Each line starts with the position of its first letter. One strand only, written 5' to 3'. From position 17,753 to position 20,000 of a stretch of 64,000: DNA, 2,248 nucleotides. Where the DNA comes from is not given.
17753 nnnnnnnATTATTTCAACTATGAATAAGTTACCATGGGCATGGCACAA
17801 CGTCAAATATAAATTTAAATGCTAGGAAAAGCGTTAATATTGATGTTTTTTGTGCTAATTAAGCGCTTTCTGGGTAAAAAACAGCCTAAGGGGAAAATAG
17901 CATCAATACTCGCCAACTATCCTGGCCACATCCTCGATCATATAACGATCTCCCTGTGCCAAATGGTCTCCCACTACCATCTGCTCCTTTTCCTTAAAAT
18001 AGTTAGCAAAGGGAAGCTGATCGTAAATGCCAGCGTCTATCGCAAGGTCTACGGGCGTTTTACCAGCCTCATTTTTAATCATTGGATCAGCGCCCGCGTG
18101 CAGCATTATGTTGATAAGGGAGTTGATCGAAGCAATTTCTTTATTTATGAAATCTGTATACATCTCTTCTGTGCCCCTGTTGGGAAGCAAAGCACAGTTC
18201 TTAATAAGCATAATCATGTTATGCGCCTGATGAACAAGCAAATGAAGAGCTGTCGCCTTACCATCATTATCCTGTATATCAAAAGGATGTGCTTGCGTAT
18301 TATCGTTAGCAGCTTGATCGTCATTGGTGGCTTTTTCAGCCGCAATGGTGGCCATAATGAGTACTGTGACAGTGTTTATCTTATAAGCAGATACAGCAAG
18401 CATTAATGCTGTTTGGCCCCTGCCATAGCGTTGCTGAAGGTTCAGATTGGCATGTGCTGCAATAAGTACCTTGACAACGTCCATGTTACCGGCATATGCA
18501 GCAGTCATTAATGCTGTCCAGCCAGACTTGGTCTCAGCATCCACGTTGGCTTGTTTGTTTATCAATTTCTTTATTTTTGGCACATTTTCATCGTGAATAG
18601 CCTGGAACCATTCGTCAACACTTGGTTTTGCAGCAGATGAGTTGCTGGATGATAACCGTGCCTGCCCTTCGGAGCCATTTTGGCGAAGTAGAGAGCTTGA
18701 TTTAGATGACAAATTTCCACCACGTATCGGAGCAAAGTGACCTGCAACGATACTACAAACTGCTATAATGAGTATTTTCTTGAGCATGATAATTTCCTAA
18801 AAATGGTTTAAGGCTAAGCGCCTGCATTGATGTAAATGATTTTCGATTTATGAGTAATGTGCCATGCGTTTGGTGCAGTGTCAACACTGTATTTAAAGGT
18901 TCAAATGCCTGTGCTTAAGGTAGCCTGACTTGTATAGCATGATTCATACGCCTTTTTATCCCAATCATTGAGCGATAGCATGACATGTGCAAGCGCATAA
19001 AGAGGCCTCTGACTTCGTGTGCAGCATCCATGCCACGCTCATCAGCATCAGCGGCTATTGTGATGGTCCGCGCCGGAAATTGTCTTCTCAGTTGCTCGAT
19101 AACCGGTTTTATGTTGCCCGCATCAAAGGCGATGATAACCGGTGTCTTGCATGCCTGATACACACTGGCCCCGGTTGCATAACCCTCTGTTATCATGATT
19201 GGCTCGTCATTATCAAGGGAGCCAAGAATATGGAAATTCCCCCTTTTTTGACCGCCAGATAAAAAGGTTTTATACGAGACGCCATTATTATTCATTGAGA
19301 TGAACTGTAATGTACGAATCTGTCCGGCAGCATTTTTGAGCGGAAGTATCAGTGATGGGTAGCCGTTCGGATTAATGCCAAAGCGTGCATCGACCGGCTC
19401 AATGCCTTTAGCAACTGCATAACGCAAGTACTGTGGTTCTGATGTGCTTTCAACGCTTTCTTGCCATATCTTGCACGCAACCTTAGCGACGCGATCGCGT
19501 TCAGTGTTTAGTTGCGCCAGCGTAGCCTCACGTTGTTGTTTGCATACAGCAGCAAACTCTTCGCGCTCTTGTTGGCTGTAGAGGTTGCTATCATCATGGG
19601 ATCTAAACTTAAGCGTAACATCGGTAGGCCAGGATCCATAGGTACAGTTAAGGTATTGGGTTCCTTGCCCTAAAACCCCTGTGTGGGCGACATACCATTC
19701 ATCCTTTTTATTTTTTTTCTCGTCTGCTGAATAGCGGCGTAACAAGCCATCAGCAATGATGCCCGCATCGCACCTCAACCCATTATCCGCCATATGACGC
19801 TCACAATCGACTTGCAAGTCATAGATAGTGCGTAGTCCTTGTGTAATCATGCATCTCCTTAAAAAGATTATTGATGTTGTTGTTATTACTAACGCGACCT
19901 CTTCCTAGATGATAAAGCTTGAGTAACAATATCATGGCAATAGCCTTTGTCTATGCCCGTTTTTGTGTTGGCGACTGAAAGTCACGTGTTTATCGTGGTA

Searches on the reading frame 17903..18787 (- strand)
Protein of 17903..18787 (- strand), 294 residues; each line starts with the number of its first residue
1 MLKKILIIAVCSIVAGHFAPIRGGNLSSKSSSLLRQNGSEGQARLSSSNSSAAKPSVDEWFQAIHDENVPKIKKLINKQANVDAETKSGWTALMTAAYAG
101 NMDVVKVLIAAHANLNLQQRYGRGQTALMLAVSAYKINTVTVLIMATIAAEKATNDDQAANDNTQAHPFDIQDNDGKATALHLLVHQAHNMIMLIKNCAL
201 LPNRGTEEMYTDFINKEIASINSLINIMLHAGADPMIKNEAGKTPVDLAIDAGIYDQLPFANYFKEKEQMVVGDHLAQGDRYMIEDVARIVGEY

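Call 84: search_protein_families(library=pfam, proteins=[window:17903-18787:-], max_evalue=0.001)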
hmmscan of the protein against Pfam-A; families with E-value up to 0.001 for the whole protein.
window:17903-18787:- (294 aa): 5 families
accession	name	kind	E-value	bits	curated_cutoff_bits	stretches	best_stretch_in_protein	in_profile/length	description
PF12796.13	Ank_2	-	4.5e-15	56.4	27.3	1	62-146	3-82/90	Ankyrin repeats (3 copies)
PF13857.12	Ank_5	-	1.4e-13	51.3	27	1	77-122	3-49/56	Ankyrin repeats (many copies)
PF00023.36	Ank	-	7.4e-12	45.3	21.1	1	89-118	2-31/33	Ankyrin repeat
PF13637.12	Ank_4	-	5.5e-11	42.9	22.7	1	62-109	3-50/50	Ankyrin repeats (many copies)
PF13606.12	Ank_3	-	1e-06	29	22.3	1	89-116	2-29/30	Ankyrin repeat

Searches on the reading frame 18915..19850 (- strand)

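Call 84: search_protein_families(library=pfam, proteins=[window:18915-19850:-], max_evalue=0.001)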
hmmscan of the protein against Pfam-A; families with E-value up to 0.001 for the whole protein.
window:18915-19850:- (311 aa): 2 families
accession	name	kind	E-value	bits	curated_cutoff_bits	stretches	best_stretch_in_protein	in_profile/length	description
PF13362.12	Toprim_3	-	1.2e-07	32.5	27.2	1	218-283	2-66/95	Toprim domain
PF13662.12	Toprim_4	-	1.7e-07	31.8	25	1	218-292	3-82/85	Toprim domain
